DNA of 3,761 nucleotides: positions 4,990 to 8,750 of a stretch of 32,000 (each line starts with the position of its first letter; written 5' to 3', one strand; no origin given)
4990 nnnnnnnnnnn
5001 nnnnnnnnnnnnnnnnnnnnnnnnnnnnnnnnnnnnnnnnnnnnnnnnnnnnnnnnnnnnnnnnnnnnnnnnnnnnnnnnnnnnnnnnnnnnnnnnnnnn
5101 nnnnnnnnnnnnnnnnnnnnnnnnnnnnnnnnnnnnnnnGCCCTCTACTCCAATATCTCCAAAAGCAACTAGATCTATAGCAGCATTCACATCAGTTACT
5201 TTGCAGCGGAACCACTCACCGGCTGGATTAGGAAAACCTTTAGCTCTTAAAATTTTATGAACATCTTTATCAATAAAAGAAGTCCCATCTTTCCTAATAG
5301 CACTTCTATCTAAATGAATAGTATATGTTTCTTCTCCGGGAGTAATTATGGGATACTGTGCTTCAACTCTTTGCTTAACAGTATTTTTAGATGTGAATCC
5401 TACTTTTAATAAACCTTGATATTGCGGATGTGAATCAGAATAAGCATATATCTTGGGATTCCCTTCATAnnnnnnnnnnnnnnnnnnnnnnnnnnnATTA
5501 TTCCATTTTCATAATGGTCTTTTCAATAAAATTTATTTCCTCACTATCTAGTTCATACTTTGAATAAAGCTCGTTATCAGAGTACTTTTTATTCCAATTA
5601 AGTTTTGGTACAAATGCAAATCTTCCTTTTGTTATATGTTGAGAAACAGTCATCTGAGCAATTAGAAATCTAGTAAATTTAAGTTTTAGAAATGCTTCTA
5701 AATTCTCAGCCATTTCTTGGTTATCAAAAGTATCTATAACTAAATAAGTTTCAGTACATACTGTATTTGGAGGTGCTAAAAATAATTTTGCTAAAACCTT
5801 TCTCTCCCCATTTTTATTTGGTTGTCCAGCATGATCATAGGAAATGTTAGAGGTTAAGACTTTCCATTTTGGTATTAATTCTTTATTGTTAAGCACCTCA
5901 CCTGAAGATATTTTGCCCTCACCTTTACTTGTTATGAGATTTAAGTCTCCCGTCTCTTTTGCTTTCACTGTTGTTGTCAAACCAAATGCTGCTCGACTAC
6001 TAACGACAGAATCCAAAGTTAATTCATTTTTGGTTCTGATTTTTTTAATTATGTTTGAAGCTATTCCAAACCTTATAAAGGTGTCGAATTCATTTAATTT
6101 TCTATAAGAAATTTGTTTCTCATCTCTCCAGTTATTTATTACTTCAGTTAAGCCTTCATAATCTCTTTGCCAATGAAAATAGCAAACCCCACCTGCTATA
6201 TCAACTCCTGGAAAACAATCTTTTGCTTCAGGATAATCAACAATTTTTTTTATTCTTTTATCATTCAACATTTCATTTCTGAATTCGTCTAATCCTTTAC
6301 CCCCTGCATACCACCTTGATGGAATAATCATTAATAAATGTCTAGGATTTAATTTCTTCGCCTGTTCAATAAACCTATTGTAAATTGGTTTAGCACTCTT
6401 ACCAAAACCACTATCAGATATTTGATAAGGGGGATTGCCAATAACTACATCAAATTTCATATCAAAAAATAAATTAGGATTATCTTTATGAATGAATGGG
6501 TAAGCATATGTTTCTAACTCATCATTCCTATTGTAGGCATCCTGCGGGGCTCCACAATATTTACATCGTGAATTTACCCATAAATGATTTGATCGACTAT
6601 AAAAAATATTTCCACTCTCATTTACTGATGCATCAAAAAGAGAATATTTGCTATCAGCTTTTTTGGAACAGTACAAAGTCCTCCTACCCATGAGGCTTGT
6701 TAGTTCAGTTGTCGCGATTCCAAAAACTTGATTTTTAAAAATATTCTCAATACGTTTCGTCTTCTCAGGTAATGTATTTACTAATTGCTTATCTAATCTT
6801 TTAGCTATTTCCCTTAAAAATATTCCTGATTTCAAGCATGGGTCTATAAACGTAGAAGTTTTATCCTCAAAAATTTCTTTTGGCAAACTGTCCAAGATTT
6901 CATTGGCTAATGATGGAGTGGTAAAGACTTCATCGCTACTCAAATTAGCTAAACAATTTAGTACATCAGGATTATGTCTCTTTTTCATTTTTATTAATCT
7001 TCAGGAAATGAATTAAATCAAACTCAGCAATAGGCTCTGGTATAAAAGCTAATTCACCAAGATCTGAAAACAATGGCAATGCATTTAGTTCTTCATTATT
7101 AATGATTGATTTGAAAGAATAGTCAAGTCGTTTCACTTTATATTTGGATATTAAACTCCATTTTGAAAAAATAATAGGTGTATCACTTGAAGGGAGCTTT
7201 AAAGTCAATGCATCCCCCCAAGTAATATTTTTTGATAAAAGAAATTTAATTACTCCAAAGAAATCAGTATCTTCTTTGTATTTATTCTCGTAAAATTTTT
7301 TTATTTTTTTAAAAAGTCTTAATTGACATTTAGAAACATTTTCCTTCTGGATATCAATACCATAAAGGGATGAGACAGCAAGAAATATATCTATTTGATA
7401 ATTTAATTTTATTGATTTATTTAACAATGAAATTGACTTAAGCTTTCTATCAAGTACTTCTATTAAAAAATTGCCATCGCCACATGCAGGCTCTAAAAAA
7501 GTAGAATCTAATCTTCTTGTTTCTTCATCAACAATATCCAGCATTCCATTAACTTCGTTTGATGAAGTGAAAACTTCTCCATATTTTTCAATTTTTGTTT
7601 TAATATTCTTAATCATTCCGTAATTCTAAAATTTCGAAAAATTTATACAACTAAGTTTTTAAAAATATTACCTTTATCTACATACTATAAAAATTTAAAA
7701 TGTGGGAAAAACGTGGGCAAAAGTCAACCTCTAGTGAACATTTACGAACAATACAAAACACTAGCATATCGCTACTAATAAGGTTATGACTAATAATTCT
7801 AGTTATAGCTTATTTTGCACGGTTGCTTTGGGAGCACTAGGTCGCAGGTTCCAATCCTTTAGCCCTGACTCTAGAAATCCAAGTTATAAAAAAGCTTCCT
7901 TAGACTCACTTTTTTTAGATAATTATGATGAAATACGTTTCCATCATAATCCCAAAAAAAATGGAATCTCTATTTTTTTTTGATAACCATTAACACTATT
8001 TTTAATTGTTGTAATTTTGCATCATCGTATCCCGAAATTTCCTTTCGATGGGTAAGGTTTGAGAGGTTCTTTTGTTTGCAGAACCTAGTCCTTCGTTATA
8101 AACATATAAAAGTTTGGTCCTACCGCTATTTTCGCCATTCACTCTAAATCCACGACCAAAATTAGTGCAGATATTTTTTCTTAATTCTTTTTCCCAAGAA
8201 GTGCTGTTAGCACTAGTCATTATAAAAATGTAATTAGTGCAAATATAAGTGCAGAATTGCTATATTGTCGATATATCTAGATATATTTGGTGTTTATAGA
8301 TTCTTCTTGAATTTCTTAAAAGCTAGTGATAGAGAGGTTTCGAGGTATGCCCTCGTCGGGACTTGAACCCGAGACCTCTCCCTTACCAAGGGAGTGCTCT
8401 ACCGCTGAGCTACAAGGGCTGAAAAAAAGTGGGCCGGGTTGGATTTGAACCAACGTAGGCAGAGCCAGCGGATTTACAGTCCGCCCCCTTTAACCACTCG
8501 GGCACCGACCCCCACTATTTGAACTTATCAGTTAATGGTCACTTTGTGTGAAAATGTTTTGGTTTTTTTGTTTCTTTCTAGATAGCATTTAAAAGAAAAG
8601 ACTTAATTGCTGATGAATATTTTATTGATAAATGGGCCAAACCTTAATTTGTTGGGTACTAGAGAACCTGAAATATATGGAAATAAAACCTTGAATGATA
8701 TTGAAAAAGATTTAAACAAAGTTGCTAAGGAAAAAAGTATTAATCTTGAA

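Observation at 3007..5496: Nuclease-helicase fusion with an unassigned ~200-aa C-terminal region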

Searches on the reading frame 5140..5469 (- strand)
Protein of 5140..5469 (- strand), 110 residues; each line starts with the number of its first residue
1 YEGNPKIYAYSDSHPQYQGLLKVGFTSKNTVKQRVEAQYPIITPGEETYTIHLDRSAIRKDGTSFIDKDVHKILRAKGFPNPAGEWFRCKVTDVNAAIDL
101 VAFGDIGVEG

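Call 63: search_solved_structures(query=A4, max_evalue=10, show_alignments=3)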
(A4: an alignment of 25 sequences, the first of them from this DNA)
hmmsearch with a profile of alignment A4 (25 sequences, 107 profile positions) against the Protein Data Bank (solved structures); distinct sequences matched with E-value up to 10: 8.
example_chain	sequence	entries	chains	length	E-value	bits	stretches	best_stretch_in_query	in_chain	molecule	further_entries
5nfi_B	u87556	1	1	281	0.13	15.6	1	5-41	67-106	Minor fimbrium anchoring subunit Mfa2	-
5li0_p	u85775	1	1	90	0.3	14.4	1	28-82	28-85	30S ribosomal protein S16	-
5nd8_p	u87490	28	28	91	0.31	14.3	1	28-82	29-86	30S ribosomal protein S16 | Small ribosomal subunit protein bS16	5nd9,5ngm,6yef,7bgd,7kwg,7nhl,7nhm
6fxc_Ap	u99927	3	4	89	0.35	14.2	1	28-82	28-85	30S ribosomal protein S16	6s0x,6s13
9uyv_A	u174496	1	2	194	0.42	13.9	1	53-103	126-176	ESCRT-II complex subunit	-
4nfz_A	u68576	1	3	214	0.49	13.7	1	14-77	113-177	Polymerase PA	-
2ahq_A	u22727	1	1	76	0.7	13.2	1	32-78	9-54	RNA polymerase sigma factor RpoN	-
5tcu_S7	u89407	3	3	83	0.82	13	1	28-78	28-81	30S ribosomal protein S16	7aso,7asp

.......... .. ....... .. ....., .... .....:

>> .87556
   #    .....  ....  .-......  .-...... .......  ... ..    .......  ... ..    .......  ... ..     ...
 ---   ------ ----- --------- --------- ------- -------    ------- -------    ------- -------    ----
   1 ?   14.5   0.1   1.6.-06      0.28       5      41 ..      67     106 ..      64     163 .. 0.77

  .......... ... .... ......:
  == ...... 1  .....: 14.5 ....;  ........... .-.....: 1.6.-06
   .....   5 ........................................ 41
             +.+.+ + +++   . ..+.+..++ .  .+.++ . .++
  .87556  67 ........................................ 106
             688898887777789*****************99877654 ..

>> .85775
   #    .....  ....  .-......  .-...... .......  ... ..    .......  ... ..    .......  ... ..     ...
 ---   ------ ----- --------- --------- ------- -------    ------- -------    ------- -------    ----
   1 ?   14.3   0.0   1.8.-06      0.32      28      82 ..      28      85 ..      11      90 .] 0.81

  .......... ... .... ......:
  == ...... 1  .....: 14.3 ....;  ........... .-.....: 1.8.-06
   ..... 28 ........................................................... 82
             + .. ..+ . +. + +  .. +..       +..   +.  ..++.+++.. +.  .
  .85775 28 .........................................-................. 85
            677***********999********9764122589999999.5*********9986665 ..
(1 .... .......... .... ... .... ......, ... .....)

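Call 64: search_protein_families(library=pfam, alignment_id=A4, max_evalue=0.01)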
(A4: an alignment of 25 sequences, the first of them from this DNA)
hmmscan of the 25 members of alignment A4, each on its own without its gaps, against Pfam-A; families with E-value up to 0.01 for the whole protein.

A. member 1, seq(110 aa): 2 families
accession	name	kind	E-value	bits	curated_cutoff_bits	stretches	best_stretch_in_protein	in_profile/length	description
PF10544.15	T5orf172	-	3.8e-10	40.6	20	1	8-101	2-100/101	T5orf172 domain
PF13455.12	MUG113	-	0.00022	22.2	22.3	1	21-99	1-71/73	Meiotically up-regulated gene 113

B. families by the number of members that match (of 25 scanned): 2 families
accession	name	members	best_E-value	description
PF10544.15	T5orf172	25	1.8e-12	T5orf172 domain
PF13455.12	MUG113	20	8.7e-11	Meiotically up-regulated gene 113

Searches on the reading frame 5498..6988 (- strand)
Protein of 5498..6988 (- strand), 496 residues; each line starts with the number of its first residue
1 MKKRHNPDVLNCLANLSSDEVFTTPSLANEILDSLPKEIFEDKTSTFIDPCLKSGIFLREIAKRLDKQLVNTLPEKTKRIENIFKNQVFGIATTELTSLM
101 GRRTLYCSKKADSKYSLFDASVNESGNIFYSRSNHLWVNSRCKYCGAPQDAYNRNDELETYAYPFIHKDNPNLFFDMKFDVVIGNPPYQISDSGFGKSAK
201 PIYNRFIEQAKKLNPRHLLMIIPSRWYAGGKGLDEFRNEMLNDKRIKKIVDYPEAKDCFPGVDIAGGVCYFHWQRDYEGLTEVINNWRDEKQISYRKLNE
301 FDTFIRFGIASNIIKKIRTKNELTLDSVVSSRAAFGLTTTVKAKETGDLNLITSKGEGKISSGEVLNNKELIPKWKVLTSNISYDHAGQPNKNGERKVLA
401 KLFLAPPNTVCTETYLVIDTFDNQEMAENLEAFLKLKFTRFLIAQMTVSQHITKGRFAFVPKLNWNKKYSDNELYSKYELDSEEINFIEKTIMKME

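Call 5: search_protein_families(library=pfam, proteins=[window:5498-6988:-], max_evalue=0.01)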
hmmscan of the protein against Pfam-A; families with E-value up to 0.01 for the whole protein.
window:5498-6988:- (496 aa): 2 families
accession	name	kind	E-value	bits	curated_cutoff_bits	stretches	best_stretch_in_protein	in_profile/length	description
PF07669.17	Eco57I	-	4.4e-34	118.5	25.3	1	86-259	1-171/171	Eco57I restriction-modification methylase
PF02384.22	N6_Mtase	-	0.0012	18.6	20.4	0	172-192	121-139/311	N-6 DNA Methylase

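Call 6: search_protein_families(library=ncbifam, proteins=[window:5498-6988:-], max_evalue=0.01)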
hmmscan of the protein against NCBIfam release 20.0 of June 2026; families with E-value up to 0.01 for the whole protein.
window:5498-6988:- (496 aa): 1 family
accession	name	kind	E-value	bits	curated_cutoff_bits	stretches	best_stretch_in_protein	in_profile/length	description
TIGR02987.1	met_A_Alw26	exception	5e-12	45.3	353.5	2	22-189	7-123/523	Alw26I/Eco31I/Esp3I family type II restriction adenine-specific DNA-methyltransferase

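Call 7: search_protein_families(library=padloc, proteins=[window:5498-6988:-], max_evalue=0.01)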
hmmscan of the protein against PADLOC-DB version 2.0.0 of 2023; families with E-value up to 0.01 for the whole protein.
window:5498-6988:- (496 aa): 8 families
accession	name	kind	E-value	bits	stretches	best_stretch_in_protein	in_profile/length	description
PDLC03626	REase_MTase_IIG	-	2e-41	139.7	1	178-495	1011-1359/1359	Type IIG restriction enzyme-methyltransferase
PDLC03375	MTase_II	-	5.9e-41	139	1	178-495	10-348/348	Type II methyltransferase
PDLC03338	MTase_II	-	1.2e-06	25.6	1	22-105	133-213/604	Type II methyltransferase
PDLC03366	MTase_II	-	1.2e-05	22.3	1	203-305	154-249/568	Type II methyltransferase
PDLC04134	mad2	-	0.00015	18.8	1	167-254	345-427/492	mads_2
PDLC03719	oMTase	-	0.00099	16.2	1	171-224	105-167/387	orphan methyltransferase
PDLC03258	MTase_II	-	0.0023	15.2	1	157-199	81-123/366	Type II methyltransferase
PDLC03227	MTase_II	-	0.0031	14.5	1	170-275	124-239/494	Type II methyltransferase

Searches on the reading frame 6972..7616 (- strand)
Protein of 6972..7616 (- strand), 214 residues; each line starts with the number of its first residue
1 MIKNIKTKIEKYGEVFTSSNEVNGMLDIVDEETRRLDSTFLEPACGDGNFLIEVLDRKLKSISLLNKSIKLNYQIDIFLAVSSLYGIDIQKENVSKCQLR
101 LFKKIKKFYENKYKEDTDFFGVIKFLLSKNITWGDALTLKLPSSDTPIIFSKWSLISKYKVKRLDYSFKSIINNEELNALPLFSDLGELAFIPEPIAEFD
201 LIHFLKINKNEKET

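Call 5: search_protein_families(library=pfam, proteins=[window:6972-7616:-], max_evalue=0.01)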
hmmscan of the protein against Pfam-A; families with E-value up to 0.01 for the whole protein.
window:6972-7616:- (214 aa): 1 family
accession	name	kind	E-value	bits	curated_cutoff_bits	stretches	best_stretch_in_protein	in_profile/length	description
PF20473.4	MmeI_Mtase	-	4.9e-05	23.1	27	1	37-139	20-120/259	MmeI, DNA-methyltransferase domain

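Call 6: search_protein_families(library=ncbifam, proteins=[window:6972-7616:-], max_evalue=0.01)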
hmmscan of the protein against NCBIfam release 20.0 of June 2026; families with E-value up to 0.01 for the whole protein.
window:6972-7616:- (214 aa): 2 families
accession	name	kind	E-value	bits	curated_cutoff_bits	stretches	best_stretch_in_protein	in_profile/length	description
TIGR02987.1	met_A_Alw26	exception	0.00038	19.3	353.5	1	11-105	2-99/523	Alw26I/Eco31I/Esp3I family type II restriction adenine-specific DNA-methyltransferase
NF047738.1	antiphage_MADS2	equivalog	0.00038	18.9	720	1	11-63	309-358/654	methylation-associated defense system DNA methyltransferase MAD2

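Call 7: search_protein_families(library=padloc, proteins=[window:6972-7616:-], max_evalue=0.01)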
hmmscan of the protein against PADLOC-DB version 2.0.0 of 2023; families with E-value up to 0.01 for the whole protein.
window:6972-7616:- (214 aa): 15 families
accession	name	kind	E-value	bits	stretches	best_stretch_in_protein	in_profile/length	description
PDLC03313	MTase_II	-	6.8e-09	32.8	1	7-107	17-115/563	Type II methyltransferase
PDLC03335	MTase_II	-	1e-05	22.4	1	9-112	76-169/607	Type II methyltransferase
PDLC03315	MTase_II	-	2.5e-05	21.3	1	1-102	6-104/502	Type II methyltransferase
PDLC04134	mad2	-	0.0001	19.3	1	11-101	269-333/492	mads_2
PDLC03025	MTase_I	-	0.00016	18.5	1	9-63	158-209/569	Type I methyltransferase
PDLC02538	PglX|PglXI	-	0.00022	18.8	1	37-111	57-134/309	PglX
PDLC03390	MTase_II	-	0.00029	17.9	1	52-150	175-275/327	Type II methyltransferase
PDLC03631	REase_MTase_IIG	-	0.00042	16.3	1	37-107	344-412/1086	Type IIG restriction enzyme-methyltransferase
PDLC03598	REase_MTase_IIG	-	0.00052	16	1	38-103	362-434/912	Type IIG restriction enzyme-methyltransferase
PDLC03630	REase_MTase_IIG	-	0.00057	15.8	1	30-62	399-431/1100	Type IIG restriction enzyme-methyltransferase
PDLC03348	MTase_II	-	0.0018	14.8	1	24-101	236-309/727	Type II methyltransferase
PDLC02529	PglX|PglXI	-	0.0024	13.6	1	39-102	230-291/1189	PglX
PDLC03267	MTase_II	-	0.0034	14.4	1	38-63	36-51/539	Type II methyltransferase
PDLC03318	MTase_II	-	0.0065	12.8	1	11-57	342-385/723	Type II methyltransferase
PDLC03021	MTase_I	-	0.007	13.2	1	2-93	154-237/491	Type I methyltransferase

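Call 79: search_solved_structures(query=A5, max_evalue=1, show_alignments=3)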
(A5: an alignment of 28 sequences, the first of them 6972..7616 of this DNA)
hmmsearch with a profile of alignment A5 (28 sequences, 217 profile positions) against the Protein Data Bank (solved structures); distinct sequences matched with E-value up to 1: 23.
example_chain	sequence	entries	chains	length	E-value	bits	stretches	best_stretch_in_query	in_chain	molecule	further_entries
3ufb_A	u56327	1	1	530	0.00018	24.6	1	13-68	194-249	Type I restriction-modification system methyltransferase subunit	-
5hr4_C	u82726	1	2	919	0.012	18.6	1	42-140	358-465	MmeI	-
7vru_A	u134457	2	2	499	0.021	17.8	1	13-59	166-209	Site-specific DNA-methyltransferase (adenine-specific)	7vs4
2okc_A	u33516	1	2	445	0.044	16.8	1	15-58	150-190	Type I restriction enzyme StySJI M protein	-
7qw5_A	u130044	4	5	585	0.061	16.3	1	13-59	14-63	Modification methylase BseCI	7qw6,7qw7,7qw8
5ybb_A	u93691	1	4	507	0.33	13.9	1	15-58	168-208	Type I restriction-modification system methyltransferase subunit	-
5n4w_R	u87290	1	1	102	0.51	13.3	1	73-124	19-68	E3 ubiquitin-protein ligase RBX1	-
8rwz_R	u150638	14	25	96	0.54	13.2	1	74-124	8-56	E3 ubiquitin-protein ligase RBX1, N-terminally processed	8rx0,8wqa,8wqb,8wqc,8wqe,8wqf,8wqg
6r6h_R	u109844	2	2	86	0.54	13.2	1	75-124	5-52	RBX1_HUMAN | RBX1 E3 ubiquitin-protein ligase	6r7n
7shk_R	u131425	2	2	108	0.57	13.1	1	73-124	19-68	RING-type domain-containing protein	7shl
4a0c_D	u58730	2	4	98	0.62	13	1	75-124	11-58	E3 UBIQUITIN-PROTEIN LIGASE RBX1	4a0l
6r7i_R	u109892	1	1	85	0.64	12.9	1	76-124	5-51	E3 ubiquitin-protein ligase RBX1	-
8ubu_B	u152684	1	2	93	0.69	12.8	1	76-124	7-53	E3 ubiquitin-protein ligase RBX1, N-terminally processed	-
8r5h_R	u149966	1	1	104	0.71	12.8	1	75-124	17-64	E3 ubiquitin-protein ligase RBX1, N-terminally processed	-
6ttu_R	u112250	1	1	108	0.71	12.8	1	75-124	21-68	E3 ubiquitin-protein ligase RBX1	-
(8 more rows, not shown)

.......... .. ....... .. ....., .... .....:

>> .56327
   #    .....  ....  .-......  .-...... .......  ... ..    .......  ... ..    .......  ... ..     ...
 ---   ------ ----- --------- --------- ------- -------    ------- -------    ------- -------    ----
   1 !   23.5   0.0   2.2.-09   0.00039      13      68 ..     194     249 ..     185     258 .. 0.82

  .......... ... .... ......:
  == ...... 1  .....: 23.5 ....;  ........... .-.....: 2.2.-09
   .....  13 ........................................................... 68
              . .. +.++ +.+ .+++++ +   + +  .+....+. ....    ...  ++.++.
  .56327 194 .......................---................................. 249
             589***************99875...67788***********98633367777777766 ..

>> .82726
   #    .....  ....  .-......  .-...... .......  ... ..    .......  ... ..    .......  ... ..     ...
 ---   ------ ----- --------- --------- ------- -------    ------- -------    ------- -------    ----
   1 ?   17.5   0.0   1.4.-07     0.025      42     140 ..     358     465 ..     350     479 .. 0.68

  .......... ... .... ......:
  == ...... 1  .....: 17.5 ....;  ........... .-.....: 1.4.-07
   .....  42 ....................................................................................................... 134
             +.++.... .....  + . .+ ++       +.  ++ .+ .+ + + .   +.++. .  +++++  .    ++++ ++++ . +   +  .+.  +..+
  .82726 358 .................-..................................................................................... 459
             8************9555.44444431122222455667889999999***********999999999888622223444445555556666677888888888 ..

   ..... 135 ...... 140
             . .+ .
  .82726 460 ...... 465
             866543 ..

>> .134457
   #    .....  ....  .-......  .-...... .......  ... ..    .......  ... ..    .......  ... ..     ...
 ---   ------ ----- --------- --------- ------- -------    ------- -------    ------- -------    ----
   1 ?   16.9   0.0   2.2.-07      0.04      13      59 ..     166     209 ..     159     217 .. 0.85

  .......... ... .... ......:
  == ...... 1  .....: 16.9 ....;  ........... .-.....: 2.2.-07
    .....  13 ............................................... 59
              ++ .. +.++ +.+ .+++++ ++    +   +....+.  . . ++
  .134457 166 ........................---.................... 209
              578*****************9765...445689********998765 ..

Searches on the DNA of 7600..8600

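Call 60: search_rna_families(source=window, start=7600, end=8600, threshold=evalue, max_evalue=1, show_alignments=3)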
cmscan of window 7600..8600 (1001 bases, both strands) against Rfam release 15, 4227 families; matches with E-value up to 1: 4.
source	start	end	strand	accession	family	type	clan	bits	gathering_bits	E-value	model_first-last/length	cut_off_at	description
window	8348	8419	-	RF00005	tRNA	Gene; tRNA;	CL00001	72.1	29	1.3e-15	1-71/71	no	tRNA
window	8430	8511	-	RF00005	tRNA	Gene; tRNA;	CL00001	59.7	29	3.2e-12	1-71/71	no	tRNA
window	8347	8397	+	RF04354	Plastid-ycf2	Cis-reg;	-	22.8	65.7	0.053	1-75/75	no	Plastid-ycf2 5UTR RNA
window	8349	8419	-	RF01684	mascRNA-menRNA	Gene;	-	22.7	42.5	0.065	1-56/56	no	MALAT1-associated small cytoplasmic RNA/MEN beta RNA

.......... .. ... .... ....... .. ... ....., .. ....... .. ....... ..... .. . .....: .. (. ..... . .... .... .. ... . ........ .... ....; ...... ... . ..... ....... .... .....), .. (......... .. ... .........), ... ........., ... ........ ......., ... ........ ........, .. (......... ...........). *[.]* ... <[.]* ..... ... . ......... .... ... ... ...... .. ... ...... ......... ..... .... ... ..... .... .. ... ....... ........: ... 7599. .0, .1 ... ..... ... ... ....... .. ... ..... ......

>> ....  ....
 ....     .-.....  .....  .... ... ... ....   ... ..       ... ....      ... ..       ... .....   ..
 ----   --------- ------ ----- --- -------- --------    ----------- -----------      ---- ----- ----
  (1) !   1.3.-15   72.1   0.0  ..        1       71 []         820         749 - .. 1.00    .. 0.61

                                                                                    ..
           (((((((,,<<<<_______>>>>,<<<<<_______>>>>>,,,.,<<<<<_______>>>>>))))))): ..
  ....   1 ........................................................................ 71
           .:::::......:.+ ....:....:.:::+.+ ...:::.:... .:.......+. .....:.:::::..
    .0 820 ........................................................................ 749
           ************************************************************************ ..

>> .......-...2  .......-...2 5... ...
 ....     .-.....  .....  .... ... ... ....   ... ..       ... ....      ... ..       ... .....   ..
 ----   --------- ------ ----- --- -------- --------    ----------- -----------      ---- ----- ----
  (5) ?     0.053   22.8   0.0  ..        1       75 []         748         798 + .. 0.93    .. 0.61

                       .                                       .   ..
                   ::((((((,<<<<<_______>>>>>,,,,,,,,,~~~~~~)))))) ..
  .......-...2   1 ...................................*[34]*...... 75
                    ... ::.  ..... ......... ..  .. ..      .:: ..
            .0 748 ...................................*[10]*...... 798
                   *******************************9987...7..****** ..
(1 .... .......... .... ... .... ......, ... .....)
